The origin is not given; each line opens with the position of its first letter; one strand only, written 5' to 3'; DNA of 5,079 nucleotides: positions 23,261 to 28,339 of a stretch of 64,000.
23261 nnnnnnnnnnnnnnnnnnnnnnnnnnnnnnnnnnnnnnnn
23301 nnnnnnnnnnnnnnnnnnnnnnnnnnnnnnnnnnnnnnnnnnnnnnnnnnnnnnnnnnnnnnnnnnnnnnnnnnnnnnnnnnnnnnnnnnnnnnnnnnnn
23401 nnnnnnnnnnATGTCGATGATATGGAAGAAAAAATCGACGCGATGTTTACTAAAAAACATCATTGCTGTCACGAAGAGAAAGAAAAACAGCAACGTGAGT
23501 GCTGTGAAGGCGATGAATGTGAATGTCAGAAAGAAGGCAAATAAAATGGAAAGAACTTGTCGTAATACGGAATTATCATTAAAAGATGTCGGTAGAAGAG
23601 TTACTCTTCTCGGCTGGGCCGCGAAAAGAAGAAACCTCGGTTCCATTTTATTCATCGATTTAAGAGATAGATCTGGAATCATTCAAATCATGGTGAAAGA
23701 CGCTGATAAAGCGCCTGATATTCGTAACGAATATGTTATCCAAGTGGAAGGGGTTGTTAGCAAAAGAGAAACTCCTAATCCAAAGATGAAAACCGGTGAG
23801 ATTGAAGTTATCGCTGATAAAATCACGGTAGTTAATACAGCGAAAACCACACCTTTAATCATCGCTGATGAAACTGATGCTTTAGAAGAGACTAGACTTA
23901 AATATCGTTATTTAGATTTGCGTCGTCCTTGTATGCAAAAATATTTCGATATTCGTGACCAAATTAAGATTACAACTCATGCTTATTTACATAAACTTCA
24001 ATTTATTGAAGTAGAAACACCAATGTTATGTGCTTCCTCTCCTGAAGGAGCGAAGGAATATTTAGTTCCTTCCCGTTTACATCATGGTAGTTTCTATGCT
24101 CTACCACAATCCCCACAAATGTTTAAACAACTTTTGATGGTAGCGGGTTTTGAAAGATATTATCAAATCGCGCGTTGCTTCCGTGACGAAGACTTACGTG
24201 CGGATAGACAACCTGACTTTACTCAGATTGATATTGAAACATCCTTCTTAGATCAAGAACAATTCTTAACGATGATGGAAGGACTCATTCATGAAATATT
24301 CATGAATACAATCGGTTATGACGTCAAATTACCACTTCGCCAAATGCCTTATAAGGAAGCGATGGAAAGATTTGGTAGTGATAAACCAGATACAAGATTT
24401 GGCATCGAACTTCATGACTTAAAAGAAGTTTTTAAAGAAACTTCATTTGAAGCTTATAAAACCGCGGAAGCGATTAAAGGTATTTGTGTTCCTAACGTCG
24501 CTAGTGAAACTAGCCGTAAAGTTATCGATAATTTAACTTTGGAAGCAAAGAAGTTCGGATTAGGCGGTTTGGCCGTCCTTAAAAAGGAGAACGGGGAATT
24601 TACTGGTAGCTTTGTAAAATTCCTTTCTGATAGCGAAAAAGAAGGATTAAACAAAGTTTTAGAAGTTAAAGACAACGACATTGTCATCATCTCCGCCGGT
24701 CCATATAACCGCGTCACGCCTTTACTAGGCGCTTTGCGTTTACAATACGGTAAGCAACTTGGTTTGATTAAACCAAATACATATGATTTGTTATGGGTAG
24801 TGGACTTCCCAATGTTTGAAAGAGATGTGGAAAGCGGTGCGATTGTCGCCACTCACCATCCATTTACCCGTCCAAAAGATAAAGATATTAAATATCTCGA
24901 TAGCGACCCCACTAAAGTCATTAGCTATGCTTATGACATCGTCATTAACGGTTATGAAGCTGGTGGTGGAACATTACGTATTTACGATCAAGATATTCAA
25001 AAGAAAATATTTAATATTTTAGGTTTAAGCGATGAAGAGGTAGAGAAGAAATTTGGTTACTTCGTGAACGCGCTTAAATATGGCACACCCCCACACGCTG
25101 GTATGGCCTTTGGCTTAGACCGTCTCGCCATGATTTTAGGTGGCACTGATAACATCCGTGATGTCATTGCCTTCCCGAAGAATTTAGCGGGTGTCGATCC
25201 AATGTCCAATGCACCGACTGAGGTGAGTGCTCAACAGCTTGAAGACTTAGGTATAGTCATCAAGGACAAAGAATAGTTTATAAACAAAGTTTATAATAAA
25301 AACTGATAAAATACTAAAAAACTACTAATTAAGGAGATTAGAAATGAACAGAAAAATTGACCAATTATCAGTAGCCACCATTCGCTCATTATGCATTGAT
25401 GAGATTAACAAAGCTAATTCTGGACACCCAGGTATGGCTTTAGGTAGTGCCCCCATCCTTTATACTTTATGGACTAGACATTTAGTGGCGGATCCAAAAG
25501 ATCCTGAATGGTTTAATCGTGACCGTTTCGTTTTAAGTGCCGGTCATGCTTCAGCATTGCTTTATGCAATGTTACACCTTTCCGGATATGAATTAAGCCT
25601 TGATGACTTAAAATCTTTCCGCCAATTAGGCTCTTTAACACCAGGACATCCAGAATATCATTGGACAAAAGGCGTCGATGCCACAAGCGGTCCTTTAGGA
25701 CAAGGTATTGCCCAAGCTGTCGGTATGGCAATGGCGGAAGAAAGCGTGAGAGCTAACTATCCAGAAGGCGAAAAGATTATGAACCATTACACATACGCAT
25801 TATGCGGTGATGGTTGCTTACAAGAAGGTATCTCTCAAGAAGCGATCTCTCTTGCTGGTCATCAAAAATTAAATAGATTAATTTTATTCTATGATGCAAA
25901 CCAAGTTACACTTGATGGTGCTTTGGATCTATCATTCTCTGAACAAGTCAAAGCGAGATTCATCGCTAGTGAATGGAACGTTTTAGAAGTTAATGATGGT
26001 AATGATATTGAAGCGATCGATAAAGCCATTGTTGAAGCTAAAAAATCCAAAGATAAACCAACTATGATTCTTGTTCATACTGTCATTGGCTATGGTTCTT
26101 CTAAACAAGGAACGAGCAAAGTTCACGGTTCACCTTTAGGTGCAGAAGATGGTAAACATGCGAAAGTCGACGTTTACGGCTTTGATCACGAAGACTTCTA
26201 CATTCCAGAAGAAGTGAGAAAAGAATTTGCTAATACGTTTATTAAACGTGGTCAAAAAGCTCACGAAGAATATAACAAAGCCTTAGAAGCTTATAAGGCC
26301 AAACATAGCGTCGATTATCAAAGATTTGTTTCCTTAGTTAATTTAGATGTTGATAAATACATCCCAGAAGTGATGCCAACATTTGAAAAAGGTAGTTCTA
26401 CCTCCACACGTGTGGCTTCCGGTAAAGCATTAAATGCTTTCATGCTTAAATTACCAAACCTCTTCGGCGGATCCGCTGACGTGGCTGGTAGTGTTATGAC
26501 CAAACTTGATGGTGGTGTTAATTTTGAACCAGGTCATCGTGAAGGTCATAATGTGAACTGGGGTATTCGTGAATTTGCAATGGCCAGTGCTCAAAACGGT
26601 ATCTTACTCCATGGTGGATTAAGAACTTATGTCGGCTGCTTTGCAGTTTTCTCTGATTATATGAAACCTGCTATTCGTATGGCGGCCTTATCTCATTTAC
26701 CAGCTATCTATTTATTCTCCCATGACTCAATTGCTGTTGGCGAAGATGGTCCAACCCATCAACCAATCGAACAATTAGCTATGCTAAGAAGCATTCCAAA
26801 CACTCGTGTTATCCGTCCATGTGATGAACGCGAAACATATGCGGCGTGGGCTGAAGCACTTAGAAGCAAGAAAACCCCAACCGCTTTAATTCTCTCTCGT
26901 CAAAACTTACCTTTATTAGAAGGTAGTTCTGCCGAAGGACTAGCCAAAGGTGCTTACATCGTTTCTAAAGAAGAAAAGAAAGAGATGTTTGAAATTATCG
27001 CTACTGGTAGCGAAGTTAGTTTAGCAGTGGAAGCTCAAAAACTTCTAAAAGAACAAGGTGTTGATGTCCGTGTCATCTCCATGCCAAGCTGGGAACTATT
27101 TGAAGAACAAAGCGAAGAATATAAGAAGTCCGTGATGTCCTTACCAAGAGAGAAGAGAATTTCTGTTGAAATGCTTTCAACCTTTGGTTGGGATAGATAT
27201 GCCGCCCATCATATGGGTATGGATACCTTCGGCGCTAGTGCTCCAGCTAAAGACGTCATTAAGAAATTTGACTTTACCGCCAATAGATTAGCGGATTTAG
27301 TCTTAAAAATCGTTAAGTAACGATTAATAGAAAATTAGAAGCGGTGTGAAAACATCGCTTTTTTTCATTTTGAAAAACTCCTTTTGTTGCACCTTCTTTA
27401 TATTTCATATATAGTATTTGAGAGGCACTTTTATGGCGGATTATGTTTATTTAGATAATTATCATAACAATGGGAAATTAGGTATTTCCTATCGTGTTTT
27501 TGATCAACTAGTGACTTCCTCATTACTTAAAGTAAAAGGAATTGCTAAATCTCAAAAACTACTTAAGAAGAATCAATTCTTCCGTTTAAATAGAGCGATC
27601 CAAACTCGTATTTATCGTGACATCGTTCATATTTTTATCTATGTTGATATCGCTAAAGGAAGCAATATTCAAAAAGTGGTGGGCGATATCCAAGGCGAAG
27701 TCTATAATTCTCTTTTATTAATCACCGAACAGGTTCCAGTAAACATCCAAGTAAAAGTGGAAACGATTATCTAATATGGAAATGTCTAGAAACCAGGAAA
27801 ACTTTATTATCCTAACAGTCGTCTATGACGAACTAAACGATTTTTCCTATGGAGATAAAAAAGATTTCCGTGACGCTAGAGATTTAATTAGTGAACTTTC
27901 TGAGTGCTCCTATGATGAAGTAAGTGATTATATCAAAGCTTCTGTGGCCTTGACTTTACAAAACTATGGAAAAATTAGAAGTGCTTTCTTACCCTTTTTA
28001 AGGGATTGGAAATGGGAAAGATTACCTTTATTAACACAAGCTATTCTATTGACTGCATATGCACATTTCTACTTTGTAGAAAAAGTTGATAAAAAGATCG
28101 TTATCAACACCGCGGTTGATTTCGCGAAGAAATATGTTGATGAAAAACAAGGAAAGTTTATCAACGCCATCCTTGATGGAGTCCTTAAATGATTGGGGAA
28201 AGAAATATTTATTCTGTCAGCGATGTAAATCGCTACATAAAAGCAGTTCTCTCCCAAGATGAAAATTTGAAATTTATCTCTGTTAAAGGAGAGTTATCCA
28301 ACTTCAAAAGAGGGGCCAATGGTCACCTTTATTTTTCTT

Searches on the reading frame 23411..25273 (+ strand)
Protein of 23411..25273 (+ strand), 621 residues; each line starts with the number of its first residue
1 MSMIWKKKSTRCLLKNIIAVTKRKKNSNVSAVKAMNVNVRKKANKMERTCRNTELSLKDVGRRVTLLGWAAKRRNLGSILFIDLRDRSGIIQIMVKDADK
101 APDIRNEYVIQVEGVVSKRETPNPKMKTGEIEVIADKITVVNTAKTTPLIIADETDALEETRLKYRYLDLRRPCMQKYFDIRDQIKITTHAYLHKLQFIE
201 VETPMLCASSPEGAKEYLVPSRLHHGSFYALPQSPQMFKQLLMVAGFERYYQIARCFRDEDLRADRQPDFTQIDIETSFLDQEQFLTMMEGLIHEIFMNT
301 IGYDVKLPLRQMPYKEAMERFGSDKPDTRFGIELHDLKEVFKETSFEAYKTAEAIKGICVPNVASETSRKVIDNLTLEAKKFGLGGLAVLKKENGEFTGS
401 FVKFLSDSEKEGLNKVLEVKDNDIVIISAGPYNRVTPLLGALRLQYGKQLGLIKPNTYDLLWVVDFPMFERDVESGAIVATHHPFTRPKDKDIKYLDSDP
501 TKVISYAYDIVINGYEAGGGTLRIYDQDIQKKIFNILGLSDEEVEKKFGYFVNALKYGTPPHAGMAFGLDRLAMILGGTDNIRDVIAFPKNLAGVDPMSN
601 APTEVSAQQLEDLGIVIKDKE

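Call 89: search_protein_families(library=pfam, proteins=[window:23411-25273:+], max_evalue=1e-8)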
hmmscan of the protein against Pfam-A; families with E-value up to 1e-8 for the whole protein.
window:23411-25273:+ (621 aa): 3 families
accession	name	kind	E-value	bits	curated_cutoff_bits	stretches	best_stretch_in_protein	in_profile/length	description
PF00152.25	tRNA-synt_2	-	7.1e-116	387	25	1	159-591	2-307/308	tRNA synthetases class II (D, K and N)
PF02938.19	GAD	-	1.4e-16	61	23.4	1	350-436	6-92/95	GAD domain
PF01336.31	tRNA_anti-codon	-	8.1e-16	58.2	27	1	64-141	1-75/75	OB-fold nucleic acid binding domain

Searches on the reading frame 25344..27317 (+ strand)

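Call 89: search_protein_families(library=pfam, proteins=[window:25344-27317:+], max_evalue=1e-8)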
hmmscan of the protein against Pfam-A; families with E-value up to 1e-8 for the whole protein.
window:25344-27317:+ (658 aa): 4 families
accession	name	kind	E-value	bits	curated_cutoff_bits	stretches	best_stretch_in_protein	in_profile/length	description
PF00456.26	Transketolase_N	-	3.7e-133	444.1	22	1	6-331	2-328/334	Transketolase, thiamine diphosphate binding domain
PF02779.29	Transket_pyr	-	7.6e-53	179.2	27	1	353-523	3-173/174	Transketolase, pyrimidine binding domain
PF22613.1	Transketolase_C_1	-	2e-39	134.7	27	1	536-645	1-113/113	Transketolase-like TK C-terminal domain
PF02780.25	Transketolase_C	-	2.1e-09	37.8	25.9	1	550-648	13-123/124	Transketolase, C-terminal domain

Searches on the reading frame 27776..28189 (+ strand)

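Call 89: search_protein_families(library=pfam, proteins=[window:27776-28189:+], max_evalue=1e-8)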
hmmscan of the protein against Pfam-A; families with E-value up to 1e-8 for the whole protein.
window:27776-28189:+ (138 aa): 1 family
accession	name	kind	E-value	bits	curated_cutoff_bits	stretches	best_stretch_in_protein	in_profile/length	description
PF01029.23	NusB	-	6.4e-20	72.3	23.1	1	46-138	41-133/133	NusB family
